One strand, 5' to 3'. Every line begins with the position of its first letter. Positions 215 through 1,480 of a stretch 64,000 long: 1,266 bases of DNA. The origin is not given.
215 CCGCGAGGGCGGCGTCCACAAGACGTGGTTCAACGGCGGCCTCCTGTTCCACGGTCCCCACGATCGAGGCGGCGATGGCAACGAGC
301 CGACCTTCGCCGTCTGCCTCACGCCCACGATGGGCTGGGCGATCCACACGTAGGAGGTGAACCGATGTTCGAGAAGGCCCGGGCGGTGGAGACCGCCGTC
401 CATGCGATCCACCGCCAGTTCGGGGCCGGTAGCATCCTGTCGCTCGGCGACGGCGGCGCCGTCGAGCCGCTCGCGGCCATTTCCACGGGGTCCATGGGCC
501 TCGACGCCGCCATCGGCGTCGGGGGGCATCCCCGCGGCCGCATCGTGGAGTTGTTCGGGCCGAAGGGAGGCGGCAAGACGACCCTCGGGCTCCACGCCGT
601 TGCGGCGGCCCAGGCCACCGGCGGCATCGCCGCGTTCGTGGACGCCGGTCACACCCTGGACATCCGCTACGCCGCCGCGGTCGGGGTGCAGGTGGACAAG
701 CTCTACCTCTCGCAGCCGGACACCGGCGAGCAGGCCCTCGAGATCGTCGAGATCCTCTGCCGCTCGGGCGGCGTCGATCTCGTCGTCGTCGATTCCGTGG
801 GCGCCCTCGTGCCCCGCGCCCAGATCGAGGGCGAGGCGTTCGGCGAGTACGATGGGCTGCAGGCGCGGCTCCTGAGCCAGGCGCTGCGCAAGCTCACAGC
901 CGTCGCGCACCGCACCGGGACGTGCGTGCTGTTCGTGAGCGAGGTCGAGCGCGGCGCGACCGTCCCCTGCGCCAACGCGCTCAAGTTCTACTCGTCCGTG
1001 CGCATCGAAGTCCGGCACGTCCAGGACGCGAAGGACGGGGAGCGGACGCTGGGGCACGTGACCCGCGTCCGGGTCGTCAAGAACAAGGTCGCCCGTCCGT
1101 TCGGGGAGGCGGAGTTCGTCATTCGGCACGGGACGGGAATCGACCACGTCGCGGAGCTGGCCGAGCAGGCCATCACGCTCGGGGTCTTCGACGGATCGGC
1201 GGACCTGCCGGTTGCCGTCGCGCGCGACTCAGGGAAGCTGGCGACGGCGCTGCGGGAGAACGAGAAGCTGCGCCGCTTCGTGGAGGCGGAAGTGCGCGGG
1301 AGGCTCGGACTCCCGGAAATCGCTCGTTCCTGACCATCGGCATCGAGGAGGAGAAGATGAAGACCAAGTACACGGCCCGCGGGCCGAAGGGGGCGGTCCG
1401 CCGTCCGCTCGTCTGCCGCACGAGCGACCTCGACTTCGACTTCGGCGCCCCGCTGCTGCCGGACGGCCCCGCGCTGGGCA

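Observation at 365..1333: Island-encoded RecA paralog lacking the catalytic glutamate and with a truncated L2 DNA-binding loop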

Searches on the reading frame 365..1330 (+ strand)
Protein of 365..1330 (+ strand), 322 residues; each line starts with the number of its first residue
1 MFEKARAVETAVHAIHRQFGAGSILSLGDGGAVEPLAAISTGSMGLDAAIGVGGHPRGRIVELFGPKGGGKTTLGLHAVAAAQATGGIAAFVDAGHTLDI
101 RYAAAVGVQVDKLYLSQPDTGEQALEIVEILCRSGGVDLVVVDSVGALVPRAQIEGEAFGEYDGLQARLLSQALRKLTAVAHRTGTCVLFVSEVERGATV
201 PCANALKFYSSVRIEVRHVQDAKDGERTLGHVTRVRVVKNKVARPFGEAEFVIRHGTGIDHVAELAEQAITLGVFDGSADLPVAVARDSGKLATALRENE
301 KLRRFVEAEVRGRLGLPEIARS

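Call 4: search_protein_families(library=pfam, proteins=[window:365-1330:+], max_evalue=0.01)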
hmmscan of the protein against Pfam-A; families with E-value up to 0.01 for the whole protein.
window:365-1330:+ (322 aa): 5 families
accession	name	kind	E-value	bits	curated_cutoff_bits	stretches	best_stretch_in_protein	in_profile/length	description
PF00154.27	RecA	-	9.9e-94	314.1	27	1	6-260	1-262/262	recA bacterial DNA recombination protein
PF06745.19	ATPase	-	1.9e-06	27.9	26.6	1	40-92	2-54/231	KaiC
PF08423.17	Rad51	-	8.5e-05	22.4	22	1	37-195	6-176/244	Rad51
PF13191.12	AAA_16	-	0.00074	20.5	32.6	1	47-195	13-142/167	AAA ATPase domain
PF13481.12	AAA_25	-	0.004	17.2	27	0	54-191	28-187/195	AAA domain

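Call 6: search_solved_structures(query=window:365-1330:+, show_alignments=3, max_evalue=0.00001)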
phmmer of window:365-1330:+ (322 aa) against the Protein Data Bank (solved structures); distinct sequences matched with E-value up to 0.00001: 22.
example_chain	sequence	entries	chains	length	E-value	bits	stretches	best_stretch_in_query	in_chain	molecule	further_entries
3cmu_A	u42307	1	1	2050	0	1499.9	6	4-272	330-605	Protein recA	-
3cmt_A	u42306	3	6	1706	0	1249.4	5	4-272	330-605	Protein recA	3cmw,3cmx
3cmv_A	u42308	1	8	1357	2.7e-301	999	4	4-272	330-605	Protein recA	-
5jrj_A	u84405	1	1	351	8.3e-85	288.2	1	3-320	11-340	Protein RecA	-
2zr0_A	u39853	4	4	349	1.1e-84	287.8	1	4-317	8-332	Protein recA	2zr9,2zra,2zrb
4oqf_A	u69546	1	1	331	1.9e-84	287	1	4-278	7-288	Protein RecA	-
1ubc_A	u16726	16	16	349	2.6e-84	286.6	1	4-317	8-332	RecA | Protein recA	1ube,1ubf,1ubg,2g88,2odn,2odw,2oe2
4po1_A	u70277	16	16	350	3.3e-84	286.2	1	4-279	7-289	Protein RecA | Protein RecA, 1st part, 2nd part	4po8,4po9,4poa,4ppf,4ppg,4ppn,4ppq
2zrc_A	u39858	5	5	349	4.1e-84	285.9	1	4-317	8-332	Protein recA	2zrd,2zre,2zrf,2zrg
1g18_A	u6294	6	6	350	6.3e-84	285.3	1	4-279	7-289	RECA PROTEIN | RecA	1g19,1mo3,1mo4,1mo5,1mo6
2zrh_A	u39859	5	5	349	7.2e-84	285.1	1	4-317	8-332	Protein recA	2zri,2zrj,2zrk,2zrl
8s70_D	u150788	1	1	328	6.1e-80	272.2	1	4-280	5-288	Protein RecA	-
8s7g_D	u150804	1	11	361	8e-80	271.8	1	4-280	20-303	Protein RecA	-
1xp8_A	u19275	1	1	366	1.7e-79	270.8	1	3-274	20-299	RecA protein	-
3hr8_A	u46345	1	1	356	4.9e-78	266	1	4-317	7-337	Protein recA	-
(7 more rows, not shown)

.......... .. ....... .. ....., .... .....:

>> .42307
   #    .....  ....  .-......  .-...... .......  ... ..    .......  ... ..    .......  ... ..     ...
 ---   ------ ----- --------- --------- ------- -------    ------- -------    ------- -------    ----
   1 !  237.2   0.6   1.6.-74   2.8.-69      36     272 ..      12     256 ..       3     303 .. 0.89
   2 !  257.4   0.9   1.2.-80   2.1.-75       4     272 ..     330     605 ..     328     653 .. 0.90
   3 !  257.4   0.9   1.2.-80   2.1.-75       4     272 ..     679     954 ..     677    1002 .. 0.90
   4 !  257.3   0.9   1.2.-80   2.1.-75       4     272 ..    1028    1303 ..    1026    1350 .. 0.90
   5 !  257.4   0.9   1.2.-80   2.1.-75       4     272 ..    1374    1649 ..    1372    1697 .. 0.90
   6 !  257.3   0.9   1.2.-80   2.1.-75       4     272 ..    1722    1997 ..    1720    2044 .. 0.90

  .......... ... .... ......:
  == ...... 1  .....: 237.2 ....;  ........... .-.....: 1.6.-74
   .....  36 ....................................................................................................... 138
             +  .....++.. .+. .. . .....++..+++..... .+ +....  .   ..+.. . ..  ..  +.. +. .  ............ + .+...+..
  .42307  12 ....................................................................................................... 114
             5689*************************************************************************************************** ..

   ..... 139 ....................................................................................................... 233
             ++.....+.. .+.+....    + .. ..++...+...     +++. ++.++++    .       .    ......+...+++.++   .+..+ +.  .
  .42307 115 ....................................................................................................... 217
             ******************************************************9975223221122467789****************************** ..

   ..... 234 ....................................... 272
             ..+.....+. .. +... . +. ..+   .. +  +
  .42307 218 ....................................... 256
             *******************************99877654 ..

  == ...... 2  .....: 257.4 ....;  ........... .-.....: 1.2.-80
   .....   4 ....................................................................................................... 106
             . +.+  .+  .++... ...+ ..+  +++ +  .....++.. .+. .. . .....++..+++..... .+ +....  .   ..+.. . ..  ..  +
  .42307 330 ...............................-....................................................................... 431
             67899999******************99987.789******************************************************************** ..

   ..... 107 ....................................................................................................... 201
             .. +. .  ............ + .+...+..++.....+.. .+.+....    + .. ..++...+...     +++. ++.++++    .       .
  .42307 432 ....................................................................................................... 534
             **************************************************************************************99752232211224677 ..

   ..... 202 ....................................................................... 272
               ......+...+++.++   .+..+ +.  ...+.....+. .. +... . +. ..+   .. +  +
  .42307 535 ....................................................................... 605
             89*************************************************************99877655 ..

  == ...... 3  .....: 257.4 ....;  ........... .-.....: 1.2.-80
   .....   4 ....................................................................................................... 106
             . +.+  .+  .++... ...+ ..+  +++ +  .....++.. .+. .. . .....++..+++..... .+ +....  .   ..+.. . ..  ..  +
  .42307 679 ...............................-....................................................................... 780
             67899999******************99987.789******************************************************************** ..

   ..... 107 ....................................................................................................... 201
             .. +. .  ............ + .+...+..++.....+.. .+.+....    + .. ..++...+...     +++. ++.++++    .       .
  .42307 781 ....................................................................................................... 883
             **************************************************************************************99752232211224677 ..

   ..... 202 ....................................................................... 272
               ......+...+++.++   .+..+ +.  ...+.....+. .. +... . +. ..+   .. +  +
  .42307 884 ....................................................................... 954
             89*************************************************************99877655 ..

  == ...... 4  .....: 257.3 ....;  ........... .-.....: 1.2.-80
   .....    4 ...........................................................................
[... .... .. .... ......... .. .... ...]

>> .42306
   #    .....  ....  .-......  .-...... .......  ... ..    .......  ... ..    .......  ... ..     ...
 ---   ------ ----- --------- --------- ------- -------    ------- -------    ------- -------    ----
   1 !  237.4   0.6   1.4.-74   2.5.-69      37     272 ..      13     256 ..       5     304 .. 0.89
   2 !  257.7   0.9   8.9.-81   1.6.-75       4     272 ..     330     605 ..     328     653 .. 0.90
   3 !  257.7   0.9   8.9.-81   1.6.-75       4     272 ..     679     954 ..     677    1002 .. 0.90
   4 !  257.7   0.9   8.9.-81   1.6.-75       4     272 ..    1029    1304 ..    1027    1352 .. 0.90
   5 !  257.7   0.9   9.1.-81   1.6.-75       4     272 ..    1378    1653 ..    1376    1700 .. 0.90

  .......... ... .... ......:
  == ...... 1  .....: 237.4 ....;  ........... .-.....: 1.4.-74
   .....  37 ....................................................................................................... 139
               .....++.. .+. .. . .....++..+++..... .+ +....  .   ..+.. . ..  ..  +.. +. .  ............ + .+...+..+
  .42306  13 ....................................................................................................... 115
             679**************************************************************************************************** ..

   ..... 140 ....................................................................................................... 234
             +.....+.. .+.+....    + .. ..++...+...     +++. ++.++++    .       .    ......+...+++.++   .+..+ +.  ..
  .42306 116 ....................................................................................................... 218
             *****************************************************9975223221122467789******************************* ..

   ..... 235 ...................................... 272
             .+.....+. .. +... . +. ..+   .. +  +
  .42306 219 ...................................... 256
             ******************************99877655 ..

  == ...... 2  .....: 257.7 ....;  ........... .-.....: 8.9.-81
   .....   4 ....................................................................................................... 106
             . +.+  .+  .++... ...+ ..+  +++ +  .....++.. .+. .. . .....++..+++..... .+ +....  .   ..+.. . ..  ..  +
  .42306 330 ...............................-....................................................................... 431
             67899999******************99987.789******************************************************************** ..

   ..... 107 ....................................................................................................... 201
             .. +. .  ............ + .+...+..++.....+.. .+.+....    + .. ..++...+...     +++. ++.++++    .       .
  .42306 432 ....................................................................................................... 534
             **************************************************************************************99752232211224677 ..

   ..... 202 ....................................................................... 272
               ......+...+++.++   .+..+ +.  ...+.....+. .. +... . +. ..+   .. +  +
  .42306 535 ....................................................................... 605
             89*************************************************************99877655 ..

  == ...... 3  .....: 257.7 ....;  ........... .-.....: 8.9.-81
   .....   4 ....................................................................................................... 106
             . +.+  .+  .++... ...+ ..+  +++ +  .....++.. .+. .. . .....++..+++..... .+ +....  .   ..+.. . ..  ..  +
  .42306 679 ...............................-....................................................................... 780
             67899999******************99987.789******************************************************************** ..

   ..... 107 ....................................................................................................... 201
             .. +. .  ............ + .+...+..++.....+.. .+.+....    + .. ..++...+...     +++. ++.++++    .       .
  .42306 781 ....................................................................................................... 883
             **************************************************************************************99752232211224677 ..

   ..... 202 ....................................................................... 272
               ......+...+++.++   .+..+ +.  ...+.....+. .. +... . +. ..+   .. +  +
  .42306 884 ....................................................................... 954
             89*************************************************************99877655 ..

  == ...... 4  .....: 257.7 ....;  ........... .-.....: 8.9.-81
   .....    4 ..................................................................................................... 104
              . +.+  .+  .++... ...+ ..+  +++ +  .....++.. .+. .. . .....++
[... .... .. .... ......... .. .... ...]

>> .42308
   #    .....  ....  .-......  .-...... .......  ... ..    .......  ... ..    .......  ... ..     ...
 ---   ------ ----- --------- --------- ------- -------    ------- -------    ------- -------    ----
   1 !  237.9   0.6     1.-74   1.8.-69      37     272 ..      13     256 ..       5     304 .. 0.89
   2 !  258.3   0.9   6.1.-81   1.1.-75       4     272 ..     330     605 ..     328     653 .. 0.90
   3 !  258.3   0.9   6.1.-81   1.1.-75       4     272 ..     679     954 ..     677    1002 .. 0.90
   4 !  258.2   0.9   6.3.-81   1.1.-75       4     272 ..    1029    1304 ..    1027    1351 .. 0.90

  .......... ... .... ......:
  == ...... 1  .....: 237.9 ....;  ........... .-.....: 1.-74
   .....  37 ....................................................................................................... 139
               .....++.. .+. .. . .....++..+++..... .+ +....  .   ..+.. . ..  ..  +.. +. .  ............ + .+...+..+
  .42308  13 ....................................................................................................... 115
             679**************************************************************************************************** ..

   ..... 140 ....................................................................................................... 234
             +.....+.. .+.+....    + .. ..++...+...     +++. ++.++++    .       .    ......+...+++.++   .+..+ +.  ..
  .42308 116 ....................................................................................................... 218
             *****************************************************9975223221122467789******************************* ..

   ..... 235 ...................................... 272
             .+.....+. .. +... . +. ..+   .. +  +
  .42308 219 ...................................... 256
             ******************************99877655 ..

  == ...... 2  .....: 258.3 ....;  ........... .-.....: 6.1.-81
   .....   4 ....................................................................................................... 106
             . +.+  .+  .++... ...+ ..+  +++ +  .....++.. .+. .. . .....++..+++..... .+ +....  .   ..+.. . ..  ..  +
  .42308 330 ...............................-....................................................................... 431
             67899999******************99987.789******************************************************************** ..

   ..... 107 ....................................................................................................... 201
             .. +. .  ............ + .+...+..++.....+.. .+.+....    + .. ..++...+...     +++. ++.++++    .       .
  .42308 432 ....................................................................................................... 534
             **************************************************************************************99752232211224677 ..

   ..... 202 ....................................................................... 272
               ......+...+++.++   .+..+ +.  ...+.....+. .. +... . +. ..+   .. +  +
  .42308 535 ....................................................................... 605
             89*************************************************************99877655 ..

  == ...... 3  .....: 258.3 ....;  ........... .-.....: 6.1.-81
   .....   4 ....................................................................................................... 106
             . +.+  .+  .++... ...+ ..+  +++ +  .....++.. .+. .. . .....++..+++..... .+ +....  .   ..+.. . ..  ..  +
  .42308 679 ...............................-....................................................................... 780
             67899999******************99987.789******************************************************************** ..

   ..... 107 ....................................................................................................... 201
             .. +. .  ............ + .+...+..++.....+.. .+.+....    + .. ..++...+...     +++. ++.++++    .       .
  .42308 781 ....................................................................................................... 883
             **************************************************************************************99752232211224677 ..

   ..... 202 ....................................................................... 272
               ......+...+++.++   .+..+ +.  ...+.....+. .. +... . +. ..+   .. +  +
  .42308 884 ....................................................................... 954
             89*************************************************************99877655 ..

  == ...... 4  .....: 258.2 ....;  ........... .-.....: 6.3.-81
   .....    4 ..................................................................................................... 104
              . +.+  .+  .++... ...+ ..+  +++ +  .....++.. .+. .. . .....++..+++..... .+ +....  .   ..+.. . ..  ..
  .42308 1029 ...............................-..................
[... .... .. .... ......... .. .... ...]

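Call 7: search_protein_families(library=ncbifam, proteins=[window:365-1330:+], max_evalue=0.01)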
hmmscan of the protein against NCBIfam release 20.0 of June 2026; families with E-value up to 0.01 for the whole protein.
window:365-1330:+ (322 aa): 9 families
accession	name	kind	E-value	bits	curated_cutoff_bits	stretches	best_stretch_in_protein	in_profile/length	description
TIGR02012.1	tigrfam_recA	equivalog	3.2e-101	338.9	325.3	1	3-279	1-284/321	recombinase RecA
NF007072.0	PRK09519.1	equivalog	3.3e-77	260.5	1024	1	4-243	7-253/790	intein-containing recombinase RecA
NF033429.2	ImuA_translesion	equivalog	2.7e-11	43.7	150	1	37-142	14-120/181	translesion DNA synthesis-associated protein ImuA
TIGR02237.1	recomb_radB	equivalog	2.7e-09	37.2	172.4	1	51-194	5-149/210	DNA repair and recombination protein RadB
NF058630.1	repair_Rv3395c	exception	7e-06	25.9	65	1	56-152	8-94/153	DnaE2-dependent mutagenesis accessory factor ImuA'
NF006861.0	PRK09361.1-1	equivalog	1.3e-05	24.8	278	1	38-96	4-61/235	DNA repair and recombination protein RadB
TIGR03881.1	KaiC_arch_4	hypoth_equivalog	0.00016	21.4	247.8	1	39-121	3-80/231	KaiC domain-containing protein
TIGR02239.1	recomb_RAD51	equivalog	0.00082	18.5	478.05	0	36-80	75-117/316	DNA repair protein RAD51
TIGR03880.1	KaiC_arch_3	hypoth_equivalog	0.009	15.6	249.45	0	44-87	3-45/224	KaiC domain-containing protein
